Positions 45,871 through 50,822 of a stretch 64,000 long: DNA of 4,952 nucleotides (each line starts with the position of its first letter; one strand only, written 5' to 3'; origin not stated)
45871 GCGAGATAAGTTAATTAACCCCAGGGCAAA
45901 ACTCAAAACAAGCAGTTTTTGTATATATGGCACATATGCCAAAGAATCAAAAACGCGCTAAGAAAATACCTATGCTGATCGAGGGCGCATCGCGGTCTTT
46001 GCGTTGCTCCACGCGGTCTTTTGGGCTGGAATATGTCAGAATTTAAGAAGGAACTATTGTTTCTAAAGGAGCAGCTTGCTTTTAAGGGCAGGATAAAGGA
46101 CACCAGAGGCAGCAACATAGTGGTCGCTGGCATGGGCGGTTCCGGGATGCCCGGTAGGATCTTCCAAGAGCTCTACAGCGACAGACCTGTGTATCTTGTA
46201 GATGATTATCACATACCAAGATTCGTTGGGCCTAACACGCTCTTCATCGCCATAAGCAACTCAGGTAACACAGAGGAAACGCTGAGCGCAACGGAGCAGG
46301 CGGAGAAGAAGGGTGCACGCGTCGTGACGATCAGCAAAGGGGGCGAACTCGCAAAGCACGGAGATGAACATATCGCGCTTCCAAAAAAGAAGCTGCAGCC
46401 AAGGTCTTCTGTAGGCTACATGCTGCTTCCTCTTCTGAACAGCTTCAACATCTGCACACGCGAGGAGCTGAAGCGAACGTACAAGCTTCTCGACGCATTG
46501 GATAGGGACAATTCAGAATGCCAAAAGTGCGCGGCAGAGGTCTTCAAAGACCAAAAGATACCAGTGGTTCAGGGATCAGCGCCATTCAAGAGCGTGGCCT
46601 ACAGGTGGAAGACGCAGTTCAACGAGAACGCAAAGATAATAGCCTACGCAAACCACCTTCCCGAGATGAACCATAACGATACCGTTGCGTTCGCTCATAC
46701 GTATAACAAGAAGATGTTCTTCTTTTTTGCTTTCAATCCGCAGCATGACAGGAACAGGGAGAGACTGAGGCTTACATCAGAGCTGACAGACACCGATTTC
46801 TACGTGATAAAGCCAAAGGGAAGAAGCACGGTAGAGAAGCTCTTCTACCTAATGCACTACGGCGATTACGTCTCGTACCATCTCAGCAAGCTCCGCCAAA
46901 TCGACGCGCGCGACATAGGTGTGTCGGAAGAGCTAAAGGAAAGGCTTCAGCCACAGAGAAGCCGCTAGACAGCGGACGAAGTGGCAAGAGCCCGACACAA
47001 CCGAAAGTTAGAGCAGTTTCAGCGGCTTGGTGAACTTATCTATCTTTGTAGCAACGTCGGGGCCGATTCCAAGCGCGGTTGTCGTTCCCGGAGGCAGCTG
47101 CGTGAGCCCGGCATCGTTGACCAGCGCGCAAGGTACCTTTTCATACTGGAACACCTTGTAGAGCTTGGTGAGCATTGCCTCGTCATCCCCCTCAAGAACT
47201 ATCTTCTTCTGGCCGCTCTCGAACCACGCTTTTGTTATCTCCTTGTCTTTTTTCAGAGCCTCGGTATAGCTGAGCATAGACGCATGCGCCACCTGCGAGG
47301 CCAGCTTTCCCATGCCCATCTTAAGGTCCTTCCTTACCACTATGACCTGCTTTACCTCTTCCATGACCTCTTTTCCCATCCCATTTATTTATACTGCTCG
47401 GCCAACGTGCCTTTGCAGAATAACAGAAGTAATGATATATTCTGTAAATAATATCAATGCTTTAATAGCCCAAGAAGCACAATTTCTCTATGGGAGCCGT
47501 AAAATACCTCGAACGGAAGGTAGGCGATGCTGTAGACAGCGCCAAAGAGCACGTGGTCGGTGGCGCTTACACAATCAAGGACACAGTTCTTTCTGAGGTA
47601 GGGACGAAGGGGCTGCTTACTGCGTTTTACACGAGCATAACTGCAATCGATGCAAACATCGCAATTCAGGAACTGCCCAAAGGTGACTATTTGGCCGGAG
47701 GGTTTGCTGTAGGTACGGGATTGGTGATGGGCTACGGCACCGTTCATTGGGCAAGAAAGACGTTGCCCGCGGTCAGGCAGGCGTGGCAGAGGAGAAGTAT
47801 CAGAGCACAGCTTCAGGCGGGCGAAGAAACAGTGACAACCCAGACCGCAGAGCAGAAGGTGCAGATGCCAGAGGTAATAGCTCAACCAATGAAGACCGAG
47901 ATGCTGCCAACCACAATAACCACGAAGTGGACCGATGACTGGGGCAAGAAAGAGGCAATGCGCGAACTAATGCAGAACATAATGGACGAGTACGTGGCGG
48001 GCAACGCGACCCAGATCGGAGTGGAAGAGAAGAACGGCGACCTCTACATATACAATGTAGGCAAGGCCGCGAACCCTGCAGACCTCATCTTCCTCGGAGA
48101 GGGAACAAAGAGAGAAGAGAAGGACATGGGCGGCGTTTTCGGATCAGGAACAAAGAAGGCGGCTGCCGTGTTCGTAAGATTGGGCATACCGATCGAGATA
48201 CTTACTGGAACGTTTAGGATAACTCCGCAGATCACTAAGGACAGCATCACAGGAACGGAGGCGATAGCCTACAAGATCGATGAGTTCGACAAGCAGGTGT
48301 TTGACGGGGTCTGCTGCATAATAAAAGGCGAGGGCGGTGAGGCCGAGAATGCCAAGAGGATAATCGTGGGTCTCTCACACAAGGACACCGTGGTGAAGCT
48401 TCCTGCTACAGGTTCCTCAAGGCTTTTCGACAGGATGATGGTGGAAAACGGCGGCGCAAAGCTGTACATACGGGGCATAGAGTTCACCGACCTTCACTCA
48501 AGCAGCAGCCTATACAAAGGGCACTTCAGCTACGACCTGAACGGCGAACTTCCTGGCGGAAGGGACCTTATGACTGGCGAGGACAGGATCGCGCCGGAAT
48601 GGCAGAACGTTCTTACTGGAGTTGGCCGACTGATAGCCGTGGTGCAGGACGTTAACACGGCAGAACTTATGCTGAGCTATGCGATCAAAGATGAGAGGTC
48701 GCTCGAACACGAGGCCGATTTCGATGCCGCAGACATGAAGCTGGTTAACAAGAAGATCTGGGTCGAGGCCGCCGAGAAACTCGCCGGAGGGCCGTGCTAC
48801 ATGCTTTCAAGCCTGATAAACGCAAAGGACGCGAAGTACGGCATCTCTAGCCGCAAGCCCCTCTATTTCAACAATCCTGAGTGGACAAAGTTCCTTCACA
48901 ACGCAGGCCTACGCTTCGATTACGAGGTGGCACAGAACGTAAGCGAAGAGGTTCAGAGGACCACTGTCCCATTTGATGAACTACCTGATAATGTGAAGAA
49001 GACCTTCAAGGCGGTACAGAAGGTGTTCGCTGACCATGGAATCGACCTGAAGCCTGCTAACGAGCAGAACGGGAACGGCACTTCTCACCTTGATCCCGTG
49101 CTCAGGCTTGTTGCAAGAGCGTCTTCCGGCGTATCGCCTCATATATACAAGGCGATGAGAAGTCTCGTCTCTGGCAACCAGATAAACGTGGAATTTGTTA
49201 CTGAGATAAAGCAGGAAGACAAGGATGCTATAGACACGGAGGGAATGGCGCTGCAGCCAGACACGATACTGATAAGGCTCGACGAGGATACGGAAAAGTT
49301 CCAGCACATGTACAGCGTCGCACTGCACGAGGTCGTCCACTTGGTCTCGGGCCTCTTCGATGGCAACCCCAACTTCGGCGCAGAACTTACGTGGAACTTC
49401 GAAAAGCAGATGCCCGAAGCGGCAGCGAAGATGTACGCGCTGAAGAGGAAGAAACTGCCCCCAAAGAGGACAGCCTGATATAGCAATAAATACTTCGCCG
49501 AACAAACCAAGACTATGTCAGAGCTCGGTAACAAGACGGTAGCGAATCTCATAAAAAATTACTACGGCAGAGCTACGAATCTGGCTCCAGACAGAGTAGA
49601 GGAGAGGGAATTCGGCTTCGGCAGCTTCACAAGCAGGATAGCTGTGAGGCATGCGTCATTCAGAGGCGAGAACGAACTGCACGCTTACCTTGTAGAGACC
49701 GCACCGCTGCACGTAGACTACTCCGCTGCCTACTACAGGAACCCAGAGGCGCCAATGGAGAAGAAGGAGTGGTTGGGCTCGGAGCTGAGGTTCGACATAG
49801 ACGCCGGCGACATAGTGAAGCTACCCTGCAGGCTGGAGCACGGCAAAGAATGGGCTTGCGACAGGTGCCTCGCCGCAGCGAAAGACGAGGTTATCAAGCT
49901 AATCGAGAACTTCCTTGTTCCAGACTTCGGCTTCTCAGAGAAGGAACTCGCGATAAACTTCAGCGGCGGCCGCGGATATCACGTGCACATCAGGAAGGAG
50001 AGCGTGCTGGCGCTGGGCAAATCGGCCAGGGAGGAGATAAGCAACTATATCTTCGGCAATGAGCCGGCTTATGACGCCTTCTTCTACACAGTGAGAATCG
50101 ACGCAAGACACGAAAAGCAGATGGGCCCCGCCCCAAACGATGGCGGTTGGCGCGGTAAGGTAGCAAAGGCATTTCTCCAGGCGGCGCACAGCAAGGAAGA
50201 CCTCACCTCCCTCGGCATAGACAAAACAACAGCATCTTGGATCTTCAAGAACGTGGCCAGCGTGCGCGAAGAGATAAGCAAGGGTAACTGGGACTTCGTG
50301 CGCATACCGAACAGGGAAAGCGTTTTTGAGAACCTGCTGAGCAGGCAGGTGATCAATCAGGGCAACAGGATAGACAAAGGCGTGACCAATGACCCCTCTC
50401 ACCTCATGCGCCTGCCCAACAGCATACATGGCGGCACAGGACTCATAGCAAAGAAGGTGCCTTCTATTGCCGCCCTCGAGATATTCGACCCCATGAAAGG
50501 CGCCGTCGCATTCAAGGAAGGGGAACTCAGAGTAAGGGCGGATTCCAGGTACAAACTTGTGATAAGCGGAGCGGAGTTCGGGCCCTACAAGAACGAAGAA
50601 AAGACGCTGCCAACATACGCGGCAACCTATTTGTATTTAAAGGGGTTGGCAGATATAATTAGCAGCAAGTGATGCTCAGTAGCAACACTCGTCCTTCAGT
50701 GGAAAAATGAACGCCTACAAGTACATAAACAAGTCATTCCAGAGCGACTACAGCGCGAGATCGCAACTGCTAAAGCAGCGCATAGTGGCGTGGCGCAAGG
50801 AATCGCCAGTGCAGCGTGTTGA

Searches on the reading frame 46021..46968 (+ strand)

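Call 53: search_protein_families(library=pfam, proteins=[window:46021-46968:+])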
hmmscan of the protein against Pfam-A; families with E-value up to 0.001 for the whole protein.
window:46021-46968:+ (315 aa): 2 families
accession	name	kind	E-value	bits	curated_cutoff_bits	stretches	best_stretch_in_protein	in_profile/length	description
PF10432.14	bact-PGI_C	-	1.7e-38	132.4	24.5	1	168-309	6-151/151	Bacterial phospho-glucose isomerase C-terminal SIS domain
PF01380.27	SIS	-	3.2e-07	30.7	25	1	33-123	8-107/131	SIS domain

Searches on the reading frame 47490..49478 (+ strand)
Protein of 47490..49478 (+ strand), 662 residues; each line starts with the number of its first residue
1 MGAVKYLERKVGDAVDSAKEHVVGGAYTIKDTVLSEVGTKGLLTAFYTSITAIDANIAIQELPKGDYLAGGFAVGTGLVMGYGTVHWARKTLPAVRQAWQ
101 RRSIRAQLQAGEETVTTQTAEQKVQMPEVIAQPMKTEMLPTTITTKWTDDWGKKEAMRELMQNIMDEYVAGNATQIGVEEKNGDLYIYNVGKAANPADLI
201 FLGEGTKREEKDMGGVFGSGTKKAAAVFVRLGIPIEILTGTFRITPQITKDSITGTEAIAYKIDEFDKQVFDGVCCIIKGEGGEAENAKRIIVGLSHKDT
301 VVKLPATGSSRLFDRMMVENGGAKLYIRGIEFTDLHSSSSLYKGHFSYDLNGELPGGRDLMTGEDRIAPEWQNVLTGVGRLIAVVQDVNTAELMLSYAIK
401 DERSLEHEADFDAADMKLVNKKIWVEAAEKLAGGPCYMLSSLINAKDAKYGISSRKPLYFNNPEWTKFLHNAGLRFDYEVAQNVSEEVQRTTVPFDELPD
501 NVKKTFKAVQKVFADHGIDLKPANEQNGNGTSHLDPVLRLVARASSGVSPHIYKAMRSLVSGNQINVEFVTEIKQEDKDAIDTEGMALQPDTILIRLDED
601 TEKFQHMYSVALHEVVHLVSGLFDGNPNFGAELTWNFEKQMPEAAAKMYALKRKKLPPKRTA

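Call 53: search_protein_families(library=pfam, proteins=[window:47490-49478:+])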
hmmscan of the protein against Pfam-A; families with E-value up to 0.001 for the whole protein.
window:47490-49478:+ (662 aa): 0 families

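Call 79: search_protein_families(library=pfam, proteins=[window:47490-49478:+], max_evalue=0.001)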
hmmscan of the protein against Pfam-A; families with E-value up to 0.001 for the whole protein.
window:47490-49478:+ (662 aa): 0 families

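Call 83: search_solved_structures(query=window:47490-49478:+, max_evalue=1)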
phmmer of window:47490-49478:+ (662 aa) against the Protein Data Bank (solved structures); distinct sequences matched with E-value up to 1: 0.

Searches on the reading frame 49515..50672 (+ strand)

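Call 53: search_protein_families(library=pfam, proteins=[window:49515-50672:+])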
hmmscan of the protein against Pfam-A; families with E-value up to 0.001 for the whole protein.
window:49515-50672:+ (385 aa): 1 family
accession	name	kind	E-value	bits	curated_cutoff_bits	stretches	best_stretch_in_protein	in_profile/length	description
PF01896.25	DNA_primase_S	-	4.8e-15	56.7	26.8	1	93-313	1-159/163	DNA primase small subunit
